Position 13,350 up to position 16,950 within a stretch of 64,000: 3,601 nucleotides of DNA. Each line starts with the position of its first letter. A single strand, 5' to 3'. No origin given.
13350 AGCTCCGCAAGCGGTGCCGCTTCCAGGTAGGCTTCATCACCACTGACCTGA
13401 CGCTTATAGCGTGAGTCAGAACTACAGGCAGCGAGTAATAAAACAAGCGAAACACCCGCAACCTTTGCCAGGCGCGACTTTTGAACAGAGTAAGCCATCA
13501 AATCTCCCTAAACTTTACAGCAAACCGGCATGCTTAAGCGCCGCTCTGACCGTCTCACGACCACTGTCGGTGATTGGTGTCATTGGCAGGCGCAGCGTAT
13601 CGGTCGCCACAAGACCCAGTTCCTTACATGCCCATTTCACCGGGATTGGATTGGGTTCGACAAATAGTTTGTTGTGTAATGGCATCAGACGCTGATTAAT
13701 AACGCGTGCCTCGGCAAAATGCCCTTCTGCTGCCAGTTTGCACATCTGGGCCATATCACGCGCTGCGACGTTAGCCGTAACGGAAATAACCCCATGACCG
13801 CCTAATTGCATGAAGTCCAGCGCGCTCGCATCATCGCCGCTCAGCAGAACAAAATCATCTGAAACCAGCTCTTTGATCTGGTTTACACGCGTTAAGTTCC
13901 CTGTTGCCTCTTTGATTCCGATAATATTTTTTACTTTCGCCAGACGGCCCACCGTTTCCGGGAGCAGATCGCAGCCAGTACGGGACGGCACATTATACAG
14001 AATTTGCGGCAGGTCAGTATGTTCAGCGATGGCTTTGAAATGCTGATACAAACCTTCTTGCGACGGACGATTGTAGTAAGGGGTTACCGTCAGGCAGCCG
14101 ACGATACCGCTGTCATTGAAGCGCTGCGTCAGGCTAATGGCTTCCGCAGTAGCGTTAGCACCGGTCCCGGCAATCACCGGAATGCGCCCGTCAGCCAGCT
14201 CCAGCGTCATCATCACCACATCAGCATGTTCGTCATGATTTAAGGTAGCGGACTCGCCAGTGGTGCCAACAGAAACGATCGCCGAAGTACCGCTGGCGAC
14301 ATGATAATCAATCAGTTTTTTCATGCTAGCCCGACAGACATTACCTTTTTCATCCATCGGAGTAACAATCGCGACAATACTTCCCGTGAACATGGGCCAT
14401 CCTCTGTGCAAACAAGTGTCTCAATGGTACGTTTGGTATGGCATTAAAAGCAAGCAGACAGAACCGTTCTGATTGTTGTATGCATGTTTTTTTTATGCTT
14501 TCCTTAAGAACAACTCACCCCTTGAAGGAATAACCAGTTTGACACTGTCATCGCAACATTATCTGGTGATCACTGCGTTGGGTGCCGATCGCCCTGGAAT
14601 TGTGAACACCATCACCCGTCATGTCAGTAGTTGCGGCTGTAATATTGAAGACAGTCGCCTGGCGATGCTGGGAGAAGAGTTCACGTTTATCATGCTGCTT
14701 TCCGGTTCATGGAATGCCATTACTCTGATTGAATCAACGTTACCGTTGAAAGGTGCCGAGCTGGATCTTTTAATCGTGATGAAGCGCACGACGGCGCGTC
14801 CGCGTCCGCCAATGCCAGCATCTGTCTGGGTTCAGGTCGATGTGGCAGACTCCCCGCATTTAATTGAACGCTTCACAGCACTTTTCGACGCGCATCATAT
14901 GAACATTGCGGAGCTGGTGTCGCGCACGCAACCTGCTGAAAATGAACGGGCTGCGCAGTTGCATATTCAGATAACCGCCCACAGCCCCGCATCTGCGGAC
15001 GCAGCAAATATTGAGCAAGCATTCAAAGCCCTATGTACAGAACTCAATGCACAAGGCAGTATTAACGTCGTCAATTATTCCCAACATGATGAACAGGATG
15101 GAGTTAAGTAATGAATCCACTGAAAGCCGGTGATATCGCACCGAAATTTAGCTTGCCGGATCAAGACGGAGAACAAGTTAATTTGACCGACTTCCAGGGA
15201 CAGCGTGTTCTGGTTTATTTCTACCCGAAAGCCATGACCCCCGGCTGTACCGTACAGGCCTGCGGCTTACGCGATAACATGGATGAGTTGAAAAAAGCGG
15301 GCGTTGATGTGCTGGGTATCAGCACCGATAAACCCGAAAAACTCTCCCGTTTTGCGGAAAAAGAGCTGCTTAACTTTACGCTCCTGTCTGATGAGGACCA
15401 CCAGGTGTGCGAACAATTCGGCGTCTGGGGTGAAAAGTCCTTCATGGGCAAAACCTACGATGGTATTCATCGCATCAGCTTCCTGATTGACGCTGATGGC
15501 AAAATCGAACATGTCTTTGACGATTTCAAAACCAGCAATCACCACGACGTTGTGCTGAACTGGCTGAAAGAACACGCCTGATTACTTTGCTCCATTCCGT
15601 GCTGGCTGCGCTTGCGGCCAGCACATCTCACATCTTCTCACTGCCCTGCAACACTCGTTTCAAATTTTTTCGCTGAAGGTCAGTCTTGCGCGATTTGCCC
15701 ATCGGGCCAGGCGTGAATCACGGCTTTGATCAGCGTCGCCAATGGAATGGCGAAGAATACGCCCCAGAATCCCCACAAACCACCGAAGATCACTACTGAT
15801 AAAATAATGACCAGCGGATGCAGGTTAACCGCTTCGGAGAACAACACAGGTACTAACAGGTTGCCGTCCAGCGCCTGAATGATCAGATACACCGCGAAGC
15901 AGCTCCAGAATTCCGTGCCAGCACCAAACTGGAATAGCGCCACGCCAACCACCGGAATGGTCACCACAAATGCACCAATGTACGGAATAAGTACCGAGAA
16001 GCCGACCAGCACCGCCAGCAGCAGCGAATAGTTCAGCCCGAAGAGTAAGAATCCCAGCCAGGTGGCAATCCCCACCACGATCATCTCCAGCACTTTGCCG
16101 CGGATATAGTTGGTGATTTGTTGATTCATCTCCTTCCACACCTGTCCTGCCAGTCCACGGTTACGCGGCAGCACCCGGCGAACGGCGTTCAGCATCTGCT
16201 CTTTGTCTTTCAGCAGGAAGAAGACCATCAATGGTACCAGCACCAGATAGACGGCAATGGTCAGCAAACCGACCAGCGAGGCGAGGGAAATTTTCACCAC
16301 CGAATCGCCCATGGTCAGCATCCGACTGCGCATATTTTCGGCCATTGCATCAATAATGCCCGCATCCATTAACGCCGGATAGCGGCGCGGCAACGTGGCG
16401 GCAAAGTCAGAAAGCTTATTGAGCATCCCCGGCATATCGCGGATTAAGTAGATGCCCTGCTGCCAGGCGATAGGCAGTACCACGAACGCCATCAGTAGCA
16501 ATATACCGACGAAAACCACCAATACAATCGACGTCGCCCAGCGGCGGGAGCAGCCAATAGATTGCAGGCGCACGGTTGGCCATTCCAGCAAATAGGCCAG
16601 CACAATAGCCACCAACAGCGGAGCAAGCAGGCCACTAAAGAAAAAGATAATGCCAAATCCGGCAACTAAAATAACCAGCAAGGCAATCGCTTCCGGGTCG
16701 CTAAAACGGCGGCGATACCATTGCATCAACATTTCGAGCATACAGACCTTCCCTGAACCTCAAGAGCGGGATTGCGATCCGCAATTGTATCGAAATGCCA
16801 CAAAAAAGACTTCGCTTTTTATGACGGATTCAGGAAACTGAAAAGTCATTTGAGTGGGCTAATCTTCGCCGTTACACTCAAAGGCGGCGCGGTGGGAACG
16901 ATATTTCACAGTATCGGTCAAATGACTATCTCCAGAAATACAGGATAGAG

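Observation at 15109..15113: Translationally coupled gene pairs (TAATG overlaps and abutting stop/start codons)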

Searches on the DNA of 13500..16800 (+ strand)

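Call 8: search_dna_similar(query=window:13500-16800:+, collection=ecoli_genomes, mode=near, max_rows=8)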
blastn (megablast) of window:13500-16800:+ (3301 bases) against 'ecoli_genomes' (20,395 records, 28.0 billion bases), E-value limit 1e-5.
Records with a match: 5427; places in all: 9727; records where one place covers at least 80% of the query: 1126.
Genomes with a match: 5425 of 5426; with a place that covers at least 80% of the query: 1125. Places per genome that has any: lowest 1, median 2, highest 3. On chromosomes: 9725 places; on plasmids: 2.
Best place of each record, by identity: >=99% 4313; 95-99% 1114.
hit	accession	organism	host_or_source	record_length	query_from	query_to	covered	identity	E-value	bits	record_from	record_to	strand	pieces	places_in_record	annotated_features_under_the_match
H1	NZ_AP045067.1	Escherichia coli strain JNE23-011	Homo sapiens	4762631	1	3301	100%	100.0%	0e+0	6096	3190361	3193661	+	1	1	yfgO: AI-2E family transporter | dapA: 4-hydroxy-tetrahydrodipicolinate synthase | gcvR: glycine cleavage system transcriptional repressor | bcp: thioredoxin-dependent thiol peroxidase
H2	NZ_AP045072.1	Escherichia coli strain JNE112863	Homo sapiens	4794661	1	3301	100%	100.0%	0e+0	6091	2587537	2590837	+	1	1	yfgO: AI-2E family transporter | dapA: 4-hydroxy-tetrahydrodipicolinate synthase | gcvR: glycine cleavage system transcriptional repressor | bcp: thioredoxin-dependent thiol peroxidase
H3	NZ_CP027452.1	Escherichia coli strain 2014C-3338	Homo sapiens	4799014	1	3301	100%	99.5%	0e+0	5997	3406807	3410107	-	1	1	yfgO: AI-2E family transporter | dapA: 4-hydroxy-tetrahydrodipicolinate synthase | gcvR: glycine cleavage system transcriptional repressor | bcp: thioredoxin-dependent thiol peroxidase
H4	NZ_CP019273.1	Escherichia coli strain 13P477T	pig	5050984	1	3301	100%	99.5%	0e+0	5997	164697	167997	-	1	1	yfgO: AI-2E family transporter | dapA: 4-hydroxy-tetrahydrodipicolinate synthase | gcvR: glycine cleavage system transcriptional repressor | bcp: thioredoxin-dependent thiol peroxidase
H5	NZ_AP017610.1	Escherichia coli strain 20Ec-P-124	Sus scrofa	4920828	1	3301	100%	99.5%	0e+0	5997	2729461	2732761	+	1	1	yfgO: AI-2E family transporter | dapA: 4-hydroxy-tetrahydrodipicolinate synthase | gcvR: glycine cleavage system transcriptional repressor | bcp: thioredoxin-dependent thiol peroxidase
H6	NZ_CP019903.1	Escherichia coli strain MDR_56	Homo sapiens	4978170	1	3301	100%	99.5%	0e+0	5997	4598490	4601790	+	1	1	yfgO: AI-2E family transporter | dapA: 4-hydroxy-tetrahydrodipicolinate synthase | glycine cleavage system transcriptional repressor | bcp: thioredoxin-dependent thiol peroxidase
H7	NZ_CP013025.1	Escherichia coli strain 2009C-3133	Homo sapiens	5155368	1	3301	100%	99.5%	0e+0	5997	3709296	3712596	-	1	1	yfgO: AI-2E family transporter | dapA: 4-hydroxy-tetrahydrodipicolinate synthase | gcvR: glycine cleavage system transcriptional repressor | bcp: thioredoxin-dependent thiol peroxidase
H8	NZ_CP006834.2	Escherichia coli APEC O2-211 strain APEC O2-211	Gallus gallus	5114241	1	3301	100%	99.5%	0e+0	5997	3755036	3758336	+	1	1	yfgO: AI-2E family transporter | dapA: 4-hydroxy-tetrahydrodipicolinate synthase | gcvR: glycine cleavage system transcriptional repressor | bcp: thioredoxin-dependent thiol peroxidase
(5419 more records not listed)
